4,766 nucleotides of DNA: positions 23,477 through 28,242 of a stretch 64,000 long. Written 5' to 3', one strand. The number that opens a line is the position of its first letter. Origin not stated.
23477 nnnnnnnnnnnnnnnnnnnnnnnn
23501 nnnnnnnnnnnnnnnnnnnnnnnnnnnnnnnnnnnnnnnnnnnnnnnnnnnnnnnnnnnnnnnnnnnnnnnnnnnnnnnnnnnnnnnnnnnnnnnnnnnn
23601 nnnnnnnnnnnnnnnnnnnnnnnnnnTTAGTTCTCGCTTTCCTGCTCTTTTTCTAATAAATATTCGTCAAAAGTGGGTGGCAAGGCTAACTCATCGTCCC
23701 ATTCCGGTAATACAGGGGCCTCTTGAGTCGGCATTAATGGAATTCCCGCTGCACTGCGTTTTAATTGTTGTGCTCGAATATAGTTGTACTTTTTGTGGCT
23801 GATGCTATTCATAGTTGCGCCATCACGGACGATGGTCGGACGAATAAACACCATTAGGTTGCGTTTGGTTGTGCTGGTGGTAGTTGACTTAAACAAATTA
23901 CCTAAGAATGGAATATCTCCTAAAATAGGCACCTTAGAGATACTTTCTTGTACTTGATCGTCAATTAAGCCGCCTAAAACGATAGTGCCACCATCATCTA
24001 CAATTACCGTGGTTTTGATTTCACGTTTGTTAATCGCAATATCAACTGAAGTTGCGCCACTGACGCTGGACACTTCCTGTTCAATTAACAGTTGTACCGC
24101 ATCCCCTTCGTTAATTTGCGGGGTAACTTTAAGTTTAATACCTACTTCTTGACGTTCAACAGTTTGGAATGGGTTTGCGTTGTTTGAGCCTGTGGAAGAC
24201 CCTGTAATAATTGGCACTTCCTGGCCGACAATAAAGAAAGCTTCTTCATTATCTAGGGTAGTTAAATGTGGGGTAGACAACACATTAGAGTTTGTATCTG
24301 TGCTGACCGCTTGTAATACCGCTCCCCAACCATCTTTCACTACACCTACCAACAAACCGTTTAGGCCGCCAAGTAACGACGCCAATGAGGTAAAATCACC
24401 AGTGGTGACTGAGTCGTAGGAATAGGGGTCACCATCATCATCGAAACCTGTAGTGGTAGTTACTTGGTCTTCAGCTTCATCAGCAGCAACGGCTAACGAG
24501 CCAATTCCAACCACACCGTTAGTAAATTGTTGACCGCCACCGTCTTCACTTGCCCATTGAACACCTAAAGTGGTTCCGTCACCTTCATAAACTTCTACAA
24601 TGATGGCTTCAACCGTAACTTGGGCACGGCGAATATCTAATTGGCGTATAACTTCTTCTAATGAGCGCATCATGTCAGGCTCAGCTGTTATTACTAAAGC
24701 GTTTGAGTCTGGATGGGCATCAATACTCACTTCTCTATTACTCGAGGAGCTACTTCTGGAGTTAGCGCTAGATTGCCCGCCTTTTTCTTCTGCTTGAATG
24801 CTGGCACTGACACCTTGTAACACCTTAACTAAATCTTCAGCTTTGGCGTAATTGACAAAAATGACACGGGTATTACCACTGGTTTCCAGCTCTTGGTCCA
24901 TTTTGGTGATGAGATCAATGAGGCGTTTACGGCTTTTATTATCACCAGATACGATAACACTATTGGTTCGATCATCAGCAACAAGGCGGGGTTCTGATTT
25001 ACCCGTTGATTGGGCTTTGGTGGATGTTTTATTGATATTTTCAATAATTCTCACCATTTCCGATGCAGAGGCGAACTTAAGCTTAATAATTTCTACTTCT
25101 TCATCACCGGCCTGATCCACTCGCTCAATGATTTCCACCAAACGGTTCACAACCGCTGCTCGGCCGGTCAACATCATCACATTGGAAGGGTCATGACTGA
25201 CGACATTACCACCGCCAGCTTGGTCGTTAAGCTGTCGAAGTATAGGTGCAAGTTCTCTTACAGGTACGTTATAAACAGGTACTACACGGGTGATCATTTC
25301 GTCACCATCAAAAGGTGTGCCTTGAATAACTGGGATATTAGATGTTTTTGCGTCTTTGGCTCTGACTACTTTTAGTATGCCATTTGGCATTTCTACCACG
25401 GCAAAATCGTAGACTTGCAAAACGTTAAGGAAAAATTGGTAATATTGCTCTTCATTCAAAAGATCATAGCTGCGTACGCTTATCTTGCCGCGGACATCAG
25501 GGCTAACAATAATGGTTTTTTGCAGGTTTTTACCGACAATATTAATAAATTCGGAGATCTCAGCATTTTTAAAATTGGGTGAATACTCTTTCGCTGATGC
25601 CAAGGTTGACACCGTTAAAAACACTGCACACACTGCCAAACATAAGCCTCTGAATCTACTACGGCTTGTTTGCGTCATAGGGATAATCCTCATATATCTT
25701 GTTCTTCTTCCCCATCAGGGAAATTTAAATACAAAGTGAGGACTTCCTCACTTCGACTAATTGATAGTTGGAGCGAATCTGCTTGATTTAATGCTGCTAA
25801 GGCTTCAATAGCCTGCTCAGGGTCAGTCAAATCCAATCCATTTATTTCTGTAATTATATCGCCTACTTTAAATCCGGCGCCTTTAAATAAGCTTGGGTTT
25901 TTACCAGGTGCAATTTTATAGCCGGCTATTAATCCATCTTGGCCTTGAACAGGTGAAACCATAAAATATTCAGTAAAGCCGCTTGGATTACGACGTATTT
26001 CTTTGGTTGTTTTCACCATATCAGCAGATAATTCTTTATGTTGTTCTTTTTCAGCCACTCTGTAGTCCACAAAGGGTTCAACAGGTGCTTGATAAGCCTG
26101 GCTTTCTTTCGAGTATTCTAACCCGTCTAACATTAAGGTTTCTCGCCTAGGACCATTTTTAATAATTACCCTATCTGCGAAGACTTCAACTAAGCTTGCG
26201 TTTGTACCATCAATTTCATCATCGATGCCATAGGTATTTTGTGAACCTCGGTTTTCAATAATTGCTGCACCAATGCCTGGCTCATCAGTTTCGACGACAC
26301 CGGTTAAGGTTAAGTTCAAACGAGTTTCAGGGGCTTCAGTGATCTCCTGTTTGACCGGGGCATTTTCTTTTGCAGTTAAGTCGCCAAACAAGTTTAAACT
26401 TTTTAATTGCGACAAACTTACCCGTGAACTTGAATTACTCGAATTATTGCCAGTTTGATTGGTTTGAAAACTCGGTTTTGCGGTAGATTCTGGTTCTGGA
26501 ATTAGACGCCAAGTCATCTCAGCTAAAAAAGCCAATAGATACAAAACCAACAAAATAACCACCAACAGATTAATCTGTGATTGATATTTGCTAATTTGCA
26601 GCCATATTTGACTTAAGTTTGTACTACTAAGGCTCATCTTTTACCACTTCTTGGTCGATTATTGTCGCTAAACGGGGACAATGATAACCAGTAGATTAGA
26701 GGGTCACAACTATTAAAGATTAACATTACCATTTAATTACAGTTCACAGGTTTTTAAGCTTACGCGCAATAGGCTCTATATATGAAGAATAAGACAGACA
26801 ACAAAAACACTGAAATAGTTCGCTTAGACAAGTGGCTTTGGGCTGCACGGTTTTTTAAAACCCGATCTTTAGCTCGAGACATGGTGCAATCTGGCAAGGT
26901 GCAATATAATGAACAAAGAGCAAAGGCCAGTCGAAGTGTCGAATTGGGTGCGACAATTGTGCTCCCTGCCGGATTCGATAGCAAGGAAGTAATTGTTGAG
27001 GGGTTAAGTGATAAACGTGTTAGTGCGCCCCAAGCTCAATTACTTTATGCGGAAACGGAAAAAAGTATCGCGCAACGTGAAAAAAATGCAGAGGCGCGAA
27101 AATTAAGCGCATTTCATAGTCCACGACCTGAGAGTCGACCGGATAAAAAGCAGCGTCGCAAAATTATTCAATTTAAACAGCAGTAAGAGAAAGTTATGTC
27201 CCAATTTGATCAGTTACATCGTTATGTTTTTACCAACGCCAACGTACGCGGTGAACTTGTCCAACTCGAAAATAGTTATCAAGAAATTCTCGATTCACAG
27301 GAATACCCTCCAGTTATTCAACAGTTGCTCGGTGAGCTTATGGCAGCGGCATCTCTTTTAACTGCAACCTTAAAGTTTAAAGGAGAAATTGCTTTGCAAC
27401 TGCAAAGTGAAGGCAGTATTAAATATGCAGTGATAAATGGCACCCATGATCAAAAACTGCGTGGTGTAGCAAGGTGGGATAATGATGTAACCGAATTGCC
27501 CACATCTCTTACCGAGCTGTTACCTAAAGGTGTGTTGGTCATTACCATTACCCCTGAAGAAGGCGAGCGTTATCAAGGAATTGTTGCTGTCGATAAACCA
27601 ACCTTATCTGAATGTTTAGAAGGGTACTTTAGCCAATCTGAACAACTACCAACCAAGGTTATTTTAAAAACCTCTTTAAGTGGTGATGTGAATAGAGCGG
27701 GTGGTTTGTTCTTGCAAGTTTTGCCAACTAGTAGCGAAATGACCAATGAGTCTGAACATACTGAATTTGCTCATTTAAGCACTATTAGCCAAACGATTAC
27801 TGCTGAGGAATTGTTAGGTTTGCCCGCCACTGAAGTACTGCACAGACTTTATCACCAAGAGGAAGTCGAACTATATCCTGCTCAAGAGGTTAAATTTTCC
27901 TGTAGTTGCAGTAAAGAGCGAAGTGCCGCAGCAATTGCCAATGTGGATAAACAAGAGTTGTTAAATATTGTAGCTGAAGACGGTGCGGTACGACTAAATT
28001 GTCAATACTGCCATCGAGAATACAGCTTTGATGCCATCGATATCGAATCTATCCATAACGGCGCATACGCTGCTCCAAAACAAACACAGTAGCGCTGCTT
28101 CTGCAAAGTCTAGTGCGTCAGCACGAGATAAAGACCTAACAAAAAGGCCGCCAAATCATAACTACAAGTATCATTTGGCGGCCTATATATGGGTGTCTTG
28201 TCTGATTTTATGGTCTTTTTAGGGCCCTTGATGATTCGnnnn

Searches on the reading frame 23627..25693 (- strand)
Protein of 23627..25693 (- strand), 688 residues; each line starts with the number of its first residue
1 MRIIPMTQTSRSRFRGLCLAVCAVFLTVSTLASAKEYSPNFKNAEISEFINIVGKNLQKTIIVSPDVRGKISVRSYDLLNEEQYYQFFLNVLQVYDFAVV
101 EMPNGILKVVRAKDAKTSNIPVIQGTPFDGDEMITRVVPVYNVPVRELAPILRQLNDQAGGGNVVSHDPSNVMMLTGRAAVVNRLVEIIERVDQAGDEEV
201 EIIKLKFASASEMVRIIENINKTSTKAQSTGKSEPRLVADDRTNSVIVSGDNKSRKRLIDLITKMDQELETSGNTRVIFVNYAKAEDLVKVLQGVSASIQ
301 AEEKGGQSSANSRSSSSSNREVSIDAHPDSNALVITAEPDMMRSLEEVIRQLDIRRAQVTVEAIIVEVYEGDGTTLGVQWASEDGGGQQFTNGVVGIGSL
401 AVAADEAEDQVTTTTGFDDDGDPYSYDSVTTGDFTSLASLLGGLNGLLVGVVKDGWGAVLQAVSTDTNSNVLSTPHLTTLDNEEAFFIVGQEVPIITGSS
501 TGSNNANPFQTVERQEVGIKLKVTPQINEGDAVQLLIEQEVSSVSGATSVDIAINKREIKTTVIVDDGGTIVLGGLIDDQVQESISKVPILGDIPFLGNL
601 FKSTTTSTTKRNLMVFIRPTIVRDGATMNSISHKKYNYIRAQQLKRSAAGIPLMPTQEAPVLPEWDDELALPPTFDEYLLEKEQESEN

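Call 5: search_protein_families(library=pfam, proteins=[window:23627-25693:-])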
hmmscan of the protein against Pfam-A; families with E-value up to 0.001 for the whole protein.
window:23627-25693:- (688 aa): 3 families
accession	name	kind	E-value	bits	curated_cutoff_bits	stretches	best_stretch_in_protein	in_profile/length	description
PF00263.26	Secretin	-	2.2e-51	174.3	27.5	1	462-623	1-169/169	Bacterial type II and III secretion system protein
PF03958.22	Secretin_N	-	2.4e-44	149.8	28.2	3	275-358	1-69/69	Bacterial type II/III secretion system short domain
PF21305.2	type_II_gspD_N0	-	3.5e-25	88.1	27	1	40-109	2-71/71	GspD-like, N0 domain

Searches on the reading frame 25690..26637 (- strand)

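Call 5: search_protein_families(library=pfam, proteins=[window:25690-26637:-])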
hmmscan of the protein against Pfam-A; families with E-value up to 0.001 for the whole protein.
window:25690-26637:- (315 aa): 3 families
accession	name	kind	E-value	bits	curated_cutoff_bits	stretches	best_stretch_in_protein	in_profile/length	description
PF11356.14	T2SSC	-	8.3e-42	142.8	27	1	29-170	2-141/141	Type II secretion system protein C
PF17820.7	PDZ_6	-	3.5e-06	27.1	27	1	254-282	14-42/54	PDZ domain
PF13180.12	PDZ_2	-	7.6e-06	26.6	27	1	251-302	25-76/80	PDZ domain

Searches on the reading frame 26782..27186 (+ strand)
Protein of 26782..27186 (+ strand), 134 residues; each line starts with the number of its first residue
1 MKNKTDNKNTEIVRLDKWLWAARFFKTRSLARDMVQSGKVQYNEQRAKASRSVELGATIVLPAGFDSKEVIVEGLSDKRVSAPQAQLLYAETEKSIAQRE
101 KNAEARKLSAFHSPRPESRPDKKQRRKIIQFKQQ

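Call 5: search_protein_families(library=pfam, proteins=[window:26782-27186:+])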
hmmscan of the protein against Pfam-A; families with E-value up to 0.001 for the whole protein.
window:26782-27186:+ (134 aa): 1 family
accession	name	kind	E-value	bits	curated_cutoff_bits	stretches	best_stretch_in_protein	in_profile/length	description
PF01479.30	S4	-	2.6e-12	46.7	22.8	1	13-59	1-48/48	S4 domain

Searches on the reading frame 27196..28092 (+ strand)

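Call 5: search_protein_families(library=pfam, proteins=[window:27196-28092:+])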
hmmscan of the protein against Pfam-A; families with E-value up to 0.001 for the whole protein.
window:27196-28092:+ (298 aa): 1 family
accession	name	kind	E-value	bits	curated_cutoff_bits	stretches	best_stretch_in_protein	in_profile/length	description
PF01430.24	HSP33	-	2.7e-78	263.6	21.4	1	5-279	1-273/273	Hsp33 protein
